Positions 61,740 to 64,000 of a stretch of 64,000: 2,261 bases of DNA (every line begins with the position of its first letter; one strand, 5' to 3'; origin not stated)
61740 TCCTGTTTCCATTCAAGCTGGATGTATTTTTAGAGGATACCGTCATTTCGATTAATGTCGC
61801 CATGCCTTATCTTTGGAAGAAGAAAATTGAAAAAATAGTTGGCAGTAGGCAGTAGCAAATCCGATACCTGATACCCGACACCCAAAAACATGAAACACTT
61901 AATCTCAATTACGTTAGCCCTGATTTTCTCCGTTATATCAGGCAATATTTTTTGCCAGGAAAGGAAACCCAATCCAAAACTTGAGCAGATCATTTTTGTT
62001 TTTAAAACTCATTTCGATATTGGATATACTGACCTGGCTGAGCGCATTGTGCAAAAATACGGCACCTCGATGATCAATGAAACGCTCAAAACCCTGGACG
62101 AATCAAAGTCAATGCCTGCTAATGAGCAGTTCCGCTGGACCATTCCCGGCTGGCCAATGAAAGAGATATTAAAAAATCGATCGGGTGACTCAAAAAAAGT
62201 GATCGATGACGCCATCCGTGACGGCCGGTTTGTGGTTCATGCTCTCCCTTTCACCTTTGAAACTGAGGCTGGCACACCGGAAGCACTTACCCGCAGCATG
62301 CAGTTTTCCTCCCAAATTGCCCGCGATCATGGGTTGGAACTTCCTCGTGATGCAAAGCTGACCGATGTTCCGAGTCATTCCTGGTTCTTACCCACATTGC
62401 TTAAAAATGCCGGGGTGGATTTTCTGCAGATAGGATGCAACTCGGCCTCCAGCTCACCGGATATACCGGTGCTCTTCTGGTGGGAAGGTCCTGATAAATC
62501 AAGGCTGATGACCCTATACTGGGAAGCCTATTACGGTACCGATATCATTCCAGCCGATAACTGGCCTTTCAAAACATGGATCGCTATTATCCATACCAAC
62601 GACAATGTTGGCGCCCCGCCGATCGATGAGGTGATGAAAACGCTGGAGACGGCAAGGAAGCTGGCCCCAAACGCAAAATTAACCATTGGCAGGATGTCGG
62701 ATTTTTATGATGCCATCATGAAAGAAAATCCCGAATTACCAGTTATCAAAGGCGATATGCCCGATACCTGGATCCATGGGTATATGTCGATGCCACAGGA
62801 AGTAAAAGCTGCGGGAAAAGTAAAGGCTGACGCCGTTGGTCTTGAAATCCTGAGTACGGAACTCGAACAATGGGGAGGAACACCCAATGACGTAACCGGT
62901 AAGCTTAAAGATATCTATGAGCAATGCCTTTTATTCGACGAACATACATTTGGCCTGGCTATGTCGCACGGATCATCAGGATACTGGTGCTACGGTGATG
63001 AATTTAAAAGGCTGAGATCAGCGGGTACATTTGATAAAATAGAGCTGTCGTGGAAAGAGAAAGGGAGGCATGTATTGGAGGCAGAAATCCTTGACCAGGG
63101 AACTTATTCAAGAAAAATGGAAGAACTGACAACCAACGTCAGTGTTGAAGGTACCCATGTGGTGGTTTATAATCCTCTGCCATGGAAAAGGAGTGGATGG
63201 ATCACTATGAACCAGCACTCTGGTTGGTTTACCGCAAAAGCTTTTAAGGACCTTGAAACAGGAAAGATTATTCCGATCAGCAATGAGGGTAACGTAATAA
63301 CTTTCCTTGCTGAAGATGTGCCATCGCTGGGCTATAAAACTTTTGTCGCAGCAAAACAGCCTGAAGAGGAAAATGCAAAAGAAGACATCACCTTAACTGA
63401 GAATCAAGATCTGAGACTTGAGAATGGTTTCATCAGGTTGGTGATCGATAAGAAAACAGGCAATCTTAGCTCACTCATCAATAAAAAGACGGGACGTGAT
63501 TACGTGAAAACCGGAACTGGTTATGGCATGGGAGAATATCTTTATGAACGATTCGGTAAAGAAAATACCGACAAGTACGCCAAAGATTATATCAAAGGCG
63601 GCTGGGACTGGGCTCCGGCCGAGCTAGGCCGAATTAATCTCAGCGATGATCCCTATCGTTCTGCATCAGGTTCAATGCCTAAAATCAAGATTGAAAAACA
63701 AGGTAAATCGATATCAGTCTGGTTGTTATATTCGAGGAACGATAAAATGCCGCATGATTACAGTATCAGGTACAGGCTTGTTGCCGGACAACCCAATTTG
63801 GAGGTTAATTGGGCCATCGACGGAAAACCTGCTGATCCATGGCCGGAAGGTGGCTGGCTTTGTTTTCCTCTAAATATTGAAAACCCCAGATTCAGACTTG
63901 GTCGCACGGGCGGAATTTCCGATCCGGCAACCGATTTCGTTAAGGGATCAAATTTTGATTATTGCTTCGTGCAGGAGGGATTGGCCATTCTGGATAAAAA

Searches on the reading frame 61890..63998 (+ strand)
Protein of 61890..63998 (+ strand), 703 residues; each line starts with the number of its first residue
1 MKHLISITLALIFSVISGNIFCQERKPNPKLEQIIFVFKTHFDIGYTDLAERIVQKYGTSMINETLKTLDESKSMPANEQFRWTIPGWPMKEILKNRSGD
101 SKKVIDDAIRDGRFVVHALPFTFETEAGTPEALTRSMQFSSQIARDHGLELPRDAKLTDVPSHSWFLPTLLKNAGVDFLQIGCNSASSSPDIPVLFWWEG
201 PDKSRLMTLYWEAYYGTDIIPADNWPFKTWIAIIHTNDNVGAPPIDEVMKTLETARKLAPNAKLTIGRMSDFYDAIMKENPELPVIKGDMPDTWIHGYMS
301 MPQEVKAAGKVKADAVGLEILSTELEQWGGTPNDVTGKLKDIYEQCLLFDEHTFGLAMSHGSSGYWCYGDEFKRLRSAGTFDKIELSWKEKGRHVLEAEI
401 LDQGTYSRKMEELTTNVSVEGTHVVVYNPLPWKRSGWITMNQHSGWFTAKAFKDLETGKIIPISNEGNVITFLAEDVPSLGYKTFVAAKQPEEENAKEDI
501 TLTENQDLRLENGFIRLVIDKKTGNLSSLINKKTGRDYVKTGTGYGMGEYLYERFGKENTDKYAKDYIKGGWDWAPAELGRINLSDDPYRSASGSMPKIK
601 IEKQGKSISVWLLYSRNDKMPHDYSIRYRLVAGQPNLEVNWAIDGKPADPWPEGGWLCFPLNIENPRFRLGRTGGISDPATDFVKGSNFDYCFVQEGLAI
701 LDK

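Call 74: search_protein_families(library=pfam, proteins=[window:61890-63998:+], max_evalue=0.01)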
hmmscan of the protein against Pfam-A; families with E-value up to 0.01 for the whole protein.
window:61890-63998:+ (703 aa): 3 families
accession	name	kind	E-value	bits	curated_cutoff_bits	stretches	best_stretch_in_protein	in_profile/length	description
PF01074.27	Glyco_hydro_38N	-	4.3e-11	43.2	25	1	34-282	2-265/270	Glycosyl hydrolases family 38 N-terminal domain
PF07748.19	Glyco_hydro_38C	-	9.9e-05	23.1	25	1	510-644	1-112/206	Glycosyl hydrolases family 38 C-terminal domain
PF16477.11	DUF5054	-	0.00056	20.4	37.6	0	491-618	144-269/291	Domain of unknown function (DUF5054)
